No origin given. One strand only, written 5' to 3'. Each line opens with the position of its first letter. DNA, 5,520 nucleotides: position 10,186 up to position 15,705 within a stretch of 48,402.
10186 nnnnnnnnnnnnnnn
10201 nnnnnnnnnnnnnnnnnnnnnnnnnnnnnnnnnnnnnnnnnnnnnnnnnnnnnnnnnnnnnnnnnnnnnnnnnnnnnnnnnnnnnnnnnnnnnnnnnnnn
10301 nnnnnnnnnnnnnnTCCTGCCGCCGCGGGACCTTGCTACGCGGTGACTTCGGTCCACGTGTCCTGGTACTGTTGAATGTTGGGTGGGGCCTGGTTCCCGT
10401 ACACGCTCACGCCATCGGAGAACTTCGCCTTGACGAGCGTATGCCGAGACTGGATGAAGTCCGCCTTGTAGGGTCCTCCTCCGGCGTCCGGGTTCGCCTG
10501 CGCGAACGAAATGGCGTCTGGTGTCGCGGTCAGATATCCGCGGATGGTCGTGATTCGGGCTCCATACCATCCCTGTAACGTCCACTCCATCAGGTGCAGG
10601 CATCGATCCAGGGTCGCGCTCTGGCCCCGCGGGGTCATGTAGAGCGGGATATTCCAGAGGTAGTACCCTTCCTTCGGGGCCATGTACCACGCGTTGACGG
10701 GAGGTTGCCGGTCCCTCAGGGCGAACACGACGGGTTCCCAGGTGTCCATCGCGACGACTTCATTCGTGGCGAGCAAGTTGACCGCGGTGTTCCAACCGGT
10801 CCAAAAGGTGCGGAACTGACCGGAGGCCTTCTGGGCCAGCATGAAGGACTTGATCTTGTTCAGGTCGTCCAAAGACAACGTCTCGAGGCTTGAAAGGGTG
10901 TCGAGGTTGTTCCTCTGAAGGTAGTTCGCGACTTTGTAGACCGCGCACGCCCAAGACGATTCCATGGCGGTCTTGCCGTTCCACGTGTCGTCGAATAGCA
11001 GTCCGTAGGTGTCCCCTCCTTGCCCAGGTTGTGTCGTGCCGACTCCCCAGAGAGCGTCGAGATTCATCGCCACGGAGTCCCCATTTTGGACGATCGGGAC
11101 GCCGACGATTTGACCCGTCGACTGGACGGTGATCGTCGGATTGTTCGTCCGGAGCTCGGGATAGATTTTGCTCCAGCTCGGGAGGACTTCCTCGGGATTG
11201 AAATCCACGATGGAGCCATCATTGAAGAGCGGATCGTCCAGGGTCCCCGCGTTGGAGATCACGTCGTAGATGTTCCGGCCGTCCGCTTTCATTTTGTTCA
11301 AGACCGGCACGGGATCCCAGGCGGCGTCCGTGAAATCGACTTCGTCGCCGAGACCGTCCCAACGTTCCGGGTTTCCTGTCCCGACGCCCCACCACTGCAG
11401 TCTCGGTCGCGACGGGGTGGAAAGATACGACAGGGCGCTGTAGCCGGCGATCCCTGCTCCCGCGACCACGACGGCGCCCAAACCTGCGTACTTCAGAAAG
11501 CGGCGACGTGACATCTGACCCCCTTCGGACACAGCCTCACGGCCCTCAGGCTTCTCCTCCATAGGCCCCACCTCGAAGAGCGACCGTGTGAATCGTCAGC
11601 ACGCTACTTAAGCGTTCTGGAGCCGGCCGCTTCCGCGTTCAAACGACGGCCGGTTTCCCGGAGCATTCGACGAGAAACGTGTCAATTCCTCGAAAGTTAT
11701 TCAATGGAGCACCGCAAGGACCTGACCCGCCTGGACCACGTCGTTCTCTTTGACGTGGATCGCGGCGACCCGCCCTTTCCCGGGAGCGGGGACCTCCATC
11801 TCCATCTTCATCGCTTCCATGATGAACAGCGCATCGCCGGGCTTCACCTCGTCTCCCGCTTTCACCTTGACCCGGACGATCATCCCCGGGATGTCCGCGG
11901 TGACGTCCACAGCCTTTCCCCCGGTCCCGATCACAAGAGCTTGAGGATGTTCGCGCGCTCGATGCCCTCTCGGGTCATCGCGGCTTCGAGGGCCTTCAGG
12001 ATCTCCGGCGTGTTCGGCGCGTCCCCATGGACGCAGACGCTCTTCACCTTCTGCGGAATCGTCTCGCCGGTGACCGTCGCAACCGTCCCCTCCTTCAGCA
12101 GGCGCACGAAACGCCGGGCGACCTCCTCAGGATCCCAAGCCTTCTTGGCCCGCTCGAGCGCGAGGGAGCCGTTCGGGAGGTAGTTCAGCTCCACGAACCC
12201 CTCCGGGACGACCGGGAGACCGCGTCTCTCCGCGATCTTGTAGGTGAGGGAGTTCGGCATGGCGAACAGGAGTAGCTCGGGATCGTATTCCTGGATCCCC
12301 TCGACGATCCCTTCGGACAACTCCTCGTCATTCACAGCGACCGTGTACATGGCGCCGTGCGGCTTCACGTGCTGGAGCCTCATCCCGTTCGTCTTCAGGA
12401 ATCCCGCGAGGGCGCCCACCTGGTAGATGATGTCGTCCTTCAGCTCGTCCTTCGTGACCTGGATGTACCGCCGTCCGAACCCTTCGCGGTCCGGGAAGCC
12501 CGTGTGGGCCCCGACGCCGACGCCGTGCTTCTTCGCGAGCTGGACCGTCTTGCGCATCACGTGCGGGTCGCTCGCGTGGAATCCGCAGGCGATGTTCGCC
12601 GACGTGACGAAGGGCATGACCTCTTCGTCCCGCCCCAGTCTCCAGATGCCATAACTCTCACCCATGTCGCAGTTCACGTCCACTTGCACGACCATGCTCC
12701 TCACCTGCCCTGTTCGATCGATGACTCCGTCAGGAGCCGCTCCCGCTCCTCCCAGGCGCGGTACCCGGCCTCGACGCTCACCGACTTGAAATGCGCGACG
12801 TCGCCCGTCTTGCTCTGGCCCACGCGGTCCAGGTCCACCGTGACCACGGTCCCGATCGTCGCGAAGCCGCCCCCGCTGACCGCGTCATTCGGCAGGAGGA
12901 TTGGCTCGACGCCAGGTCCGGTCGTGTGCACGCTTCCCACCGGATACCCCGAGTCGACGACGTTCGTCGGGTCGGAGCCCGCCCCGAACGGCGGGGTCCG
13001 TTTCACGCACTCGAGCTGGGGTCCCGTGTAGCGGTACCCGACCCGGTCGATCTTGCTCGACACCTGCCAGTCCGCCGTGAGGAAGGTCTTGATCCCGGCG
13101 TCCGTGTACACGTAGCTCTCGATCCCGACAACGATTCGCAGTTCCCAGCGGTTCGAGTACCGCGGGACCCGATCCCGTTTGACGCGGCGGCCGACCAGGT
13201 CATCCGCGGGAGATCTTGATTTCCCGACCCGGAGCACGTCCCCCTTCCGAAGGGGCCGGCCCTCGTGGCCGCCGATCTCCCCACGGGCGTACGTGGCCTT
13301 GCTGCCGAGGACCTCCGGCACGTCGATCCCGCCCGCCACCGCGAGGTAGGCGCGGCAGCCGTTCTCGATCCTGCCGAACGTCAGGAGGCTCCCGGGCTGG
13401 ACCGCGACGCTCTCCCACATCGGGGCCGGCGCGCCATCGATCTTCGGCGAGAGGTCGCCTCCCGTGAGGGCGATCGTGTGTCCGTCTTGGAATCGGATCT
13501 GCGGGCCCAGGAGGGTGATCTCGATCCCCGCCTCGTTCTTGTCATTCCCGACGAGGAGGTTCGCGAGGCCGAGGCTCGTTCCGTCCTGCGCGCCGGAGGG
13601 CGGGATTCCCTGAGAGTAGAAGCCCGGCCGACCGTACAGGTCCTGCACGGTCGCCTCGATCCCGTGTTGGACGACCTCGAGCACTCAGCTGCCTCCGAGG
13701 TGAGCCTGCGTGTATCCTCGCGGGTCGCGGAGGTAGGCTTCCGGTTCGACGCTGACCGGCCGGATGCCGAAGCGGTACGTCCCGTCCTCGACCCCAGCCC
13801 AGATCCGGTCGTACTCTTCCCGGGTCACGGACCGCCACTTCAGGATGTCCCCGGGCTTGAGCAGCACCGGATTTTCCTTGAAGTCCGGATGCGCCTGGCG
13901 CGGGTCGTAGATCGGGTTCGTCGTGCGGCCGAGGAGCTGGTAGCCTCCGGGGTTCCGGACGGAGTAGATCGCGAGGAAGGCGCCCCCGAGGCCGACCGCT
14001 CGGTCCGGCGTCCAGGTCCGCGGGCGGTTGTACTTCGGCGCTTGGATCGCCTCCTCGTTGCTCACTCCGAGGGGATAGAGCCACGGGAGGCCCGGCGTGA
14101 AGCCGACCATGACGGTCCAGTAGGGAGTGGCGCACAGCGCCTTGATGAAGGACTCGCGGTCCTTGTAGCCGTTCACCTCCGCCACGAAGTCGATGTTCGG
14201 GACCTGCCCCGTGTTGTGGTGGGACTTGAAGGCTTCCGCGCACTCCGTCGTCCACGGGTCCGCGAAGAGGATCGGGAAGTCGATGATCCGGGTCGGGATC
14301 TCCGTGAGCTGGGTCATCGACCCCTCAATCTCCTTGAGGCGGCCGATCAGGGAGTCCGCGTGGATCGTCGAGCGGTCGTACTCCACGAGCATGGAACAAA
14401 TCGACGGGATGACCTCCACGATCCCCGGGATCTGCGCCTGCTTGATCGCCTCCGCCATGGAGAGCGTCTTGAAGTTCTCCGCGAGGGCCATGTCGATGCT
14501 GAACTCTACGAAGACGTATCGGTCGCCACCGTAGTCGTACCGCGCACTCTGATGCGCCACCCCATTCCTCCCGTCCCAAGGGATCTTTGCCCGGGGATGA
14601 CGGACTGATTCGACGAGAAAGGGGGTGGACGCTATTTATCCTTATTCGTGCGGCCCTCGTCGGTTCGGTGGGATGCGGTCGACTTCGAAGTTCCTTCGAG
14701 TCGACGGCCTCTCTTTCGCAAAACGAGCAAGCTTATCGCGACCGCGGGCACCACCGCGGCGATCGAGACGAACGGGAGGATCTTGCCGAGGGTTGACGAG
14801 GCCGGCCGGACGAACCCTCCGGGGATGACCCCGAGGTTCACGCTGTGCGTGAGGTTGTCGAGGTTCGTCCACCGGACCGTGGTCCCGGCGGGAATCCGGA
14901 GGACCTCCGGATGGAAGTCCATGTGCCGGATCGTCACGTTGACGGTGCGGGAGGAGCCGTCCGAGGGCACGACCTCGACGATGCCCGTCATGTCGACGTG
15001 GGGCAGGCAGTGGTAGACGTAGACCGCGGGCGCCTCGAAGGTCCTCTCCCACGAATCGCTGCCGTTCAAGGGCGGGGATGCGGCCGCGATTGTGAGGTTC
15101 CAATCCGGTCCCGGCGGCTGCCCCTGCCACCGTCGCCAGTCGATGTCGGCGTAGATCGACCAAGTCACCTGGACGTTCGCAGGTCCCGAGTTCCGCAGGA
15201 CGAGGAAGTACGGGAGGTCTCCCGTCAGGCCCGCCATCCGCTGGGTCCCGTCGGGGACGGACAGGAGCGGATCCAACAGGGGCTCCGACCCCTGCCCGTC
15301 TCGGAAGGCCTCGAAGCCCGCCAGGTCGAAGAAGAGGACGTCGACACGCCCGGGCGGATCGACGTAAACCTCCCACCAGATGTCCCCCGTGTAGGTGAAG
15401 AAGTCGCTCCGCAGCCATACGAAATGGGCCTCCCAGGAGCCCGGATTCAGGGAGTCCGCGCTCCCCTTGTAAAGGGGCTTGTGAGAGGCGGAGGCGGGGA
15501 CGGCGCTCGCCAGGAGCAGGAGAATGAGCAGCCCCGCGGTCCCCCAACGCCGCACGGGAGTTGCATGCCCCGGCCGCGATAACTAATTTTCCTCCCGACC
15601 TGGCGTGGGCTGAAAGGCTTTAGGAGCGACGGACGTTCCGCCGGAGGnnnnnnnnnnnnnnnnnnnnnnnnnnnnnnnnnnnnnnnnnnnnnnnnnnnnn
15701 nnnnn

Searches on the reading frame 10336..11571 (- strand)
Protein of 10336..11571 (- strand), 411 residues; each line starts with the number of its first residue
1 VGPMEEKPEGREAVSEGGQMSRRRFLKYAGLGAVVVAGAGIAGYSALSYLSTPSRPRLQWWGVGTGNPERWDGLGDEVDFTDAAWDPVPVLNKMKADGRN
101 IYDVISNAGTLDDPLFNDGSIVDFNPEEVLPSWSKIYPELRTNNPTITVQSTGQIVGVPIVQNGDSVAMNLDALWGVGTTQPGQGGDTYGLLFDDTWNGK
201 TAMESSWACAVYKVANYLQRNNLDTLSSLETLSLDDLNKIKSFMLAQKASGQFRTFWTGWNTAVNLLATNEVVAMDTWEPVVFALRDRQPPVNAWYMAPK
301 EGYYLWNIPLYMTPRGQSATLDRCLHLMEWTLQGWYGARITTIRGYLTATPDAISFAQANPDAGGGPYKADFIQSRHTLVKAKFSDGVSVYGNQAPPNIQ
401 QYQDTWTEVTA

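Call 37: search_protein_families(library=pfam, proteins=[window:10336-11571:-], max_evalue=0.00001)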
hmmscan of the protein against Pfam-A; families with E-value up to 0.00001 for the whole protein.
window:10336-11571:- (411 aa): 1 family
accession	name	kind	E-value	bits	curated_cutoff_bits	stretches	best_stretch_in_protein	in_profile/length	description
PF13416.11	SBP_bac_8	-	6.8e-08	33.1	27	1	118-354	56-266/279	Bacterial extracellular solute-binding protein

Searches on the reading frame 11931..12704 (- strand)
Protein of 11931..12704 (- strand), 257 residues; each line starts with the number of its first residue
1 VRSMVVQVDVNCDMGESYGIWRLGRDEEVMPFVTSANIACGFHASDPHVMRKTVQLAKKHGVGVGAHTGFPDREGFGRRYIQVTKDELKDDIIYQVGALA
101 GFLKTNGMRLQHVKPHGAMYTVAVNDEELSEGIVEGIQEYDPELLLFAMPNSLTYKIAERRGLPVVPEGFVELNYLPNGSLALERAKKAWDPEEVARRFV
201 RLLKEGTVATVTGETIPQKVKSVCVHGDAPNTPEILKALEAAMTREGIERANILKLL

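Call 37: search_protein_families(library=pfam, proteins=[window:11931-12704:-], max_evalue=0.00001)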
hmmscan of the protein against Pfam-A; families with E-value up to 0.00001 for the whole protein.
window:11931-12704:- (257 aa): 1 family
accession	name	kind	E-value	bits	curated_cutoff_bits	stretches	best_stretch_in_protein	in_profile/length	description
PF03746.21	LamB_YcsF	-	8.4e-92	307.6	22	1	8-243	1-238/239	LamB/YcsF family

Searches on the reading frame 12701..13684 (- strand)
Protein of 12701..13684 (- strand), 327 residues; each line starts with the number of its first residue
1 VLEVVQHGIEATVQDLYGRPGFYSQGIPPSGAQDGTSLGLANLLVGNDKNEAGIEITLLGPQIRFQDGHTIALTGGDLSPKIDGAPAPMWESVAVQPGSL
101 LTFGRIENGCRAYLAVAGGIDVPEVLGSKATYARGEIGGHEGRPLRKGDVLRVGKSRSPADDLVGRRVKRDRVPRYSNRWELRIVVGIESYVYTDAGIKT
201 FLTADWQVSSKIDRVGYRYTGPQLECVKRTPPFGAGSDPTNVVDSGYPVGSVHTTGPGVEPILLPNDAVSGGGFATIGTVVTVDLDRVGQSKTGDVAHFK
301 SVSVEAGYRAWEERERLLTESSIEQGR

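Call 37: search_protein_families(library=pfam, proteins=[window:12701-13684:-], max_evalue=0.00001)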
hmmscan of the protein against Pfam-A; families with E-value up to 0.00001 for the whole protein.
window:12701-13684:- (327 aa): 1 family
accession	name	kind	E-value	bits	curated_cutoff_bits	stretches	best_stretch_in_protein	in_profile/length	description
PF02626.20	CT_A_B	-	1.8e-83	280.6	25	1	26-300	2-260/261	Carboxyltransferase domain, subdomain A and B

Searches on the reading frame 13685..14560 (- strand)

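Call 38: search_protein_families(library=pfam, proteins=[window:13685-14560:-], max_evalue=0.00001)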
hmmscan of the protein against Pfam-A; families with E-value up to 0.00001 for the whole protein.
window:13685-14560:- (291 aa): 1 family
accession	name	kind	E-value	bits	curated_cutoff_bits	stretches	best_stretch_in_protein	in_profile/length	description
PF02682.21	CT_C_D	-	8e-41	140.4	22.1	1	11-225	6-199/202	Carboxyltransferase domain, subdomain C and D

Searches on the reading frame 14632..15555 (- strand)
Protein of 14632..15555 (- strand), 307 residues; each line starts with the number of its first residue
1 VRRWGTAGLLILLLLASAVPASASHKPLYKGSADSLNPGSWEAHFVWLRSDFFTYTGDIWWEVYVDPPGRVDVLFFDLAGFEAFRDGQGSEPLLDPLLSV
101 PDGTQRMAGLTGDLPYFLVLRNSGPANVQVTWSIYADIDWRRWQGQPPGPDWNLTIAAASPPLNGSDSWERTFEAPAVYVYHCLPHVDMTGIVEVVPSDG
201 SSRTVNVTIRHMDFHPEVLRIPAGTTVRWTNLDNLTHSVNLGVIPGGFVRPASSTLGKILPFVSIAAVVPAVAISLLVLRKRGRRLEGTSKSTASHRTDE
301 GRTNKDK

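Call 38: search_protein_families(library=pfam, proteins=[window:14632-15555:-], max_evalue=0.00001)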
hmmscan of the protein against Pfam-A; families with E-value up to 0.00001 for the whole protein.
window:14632-15555:- (307 aa): 1 family
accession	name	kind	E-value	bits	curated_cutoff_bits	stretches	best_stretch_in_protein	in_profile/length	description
PF00127.26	Copper-bind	-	4.1e-07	30.8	21.2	0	205-240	5-40/99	Copper binding proteins, plastocyanin/azurin family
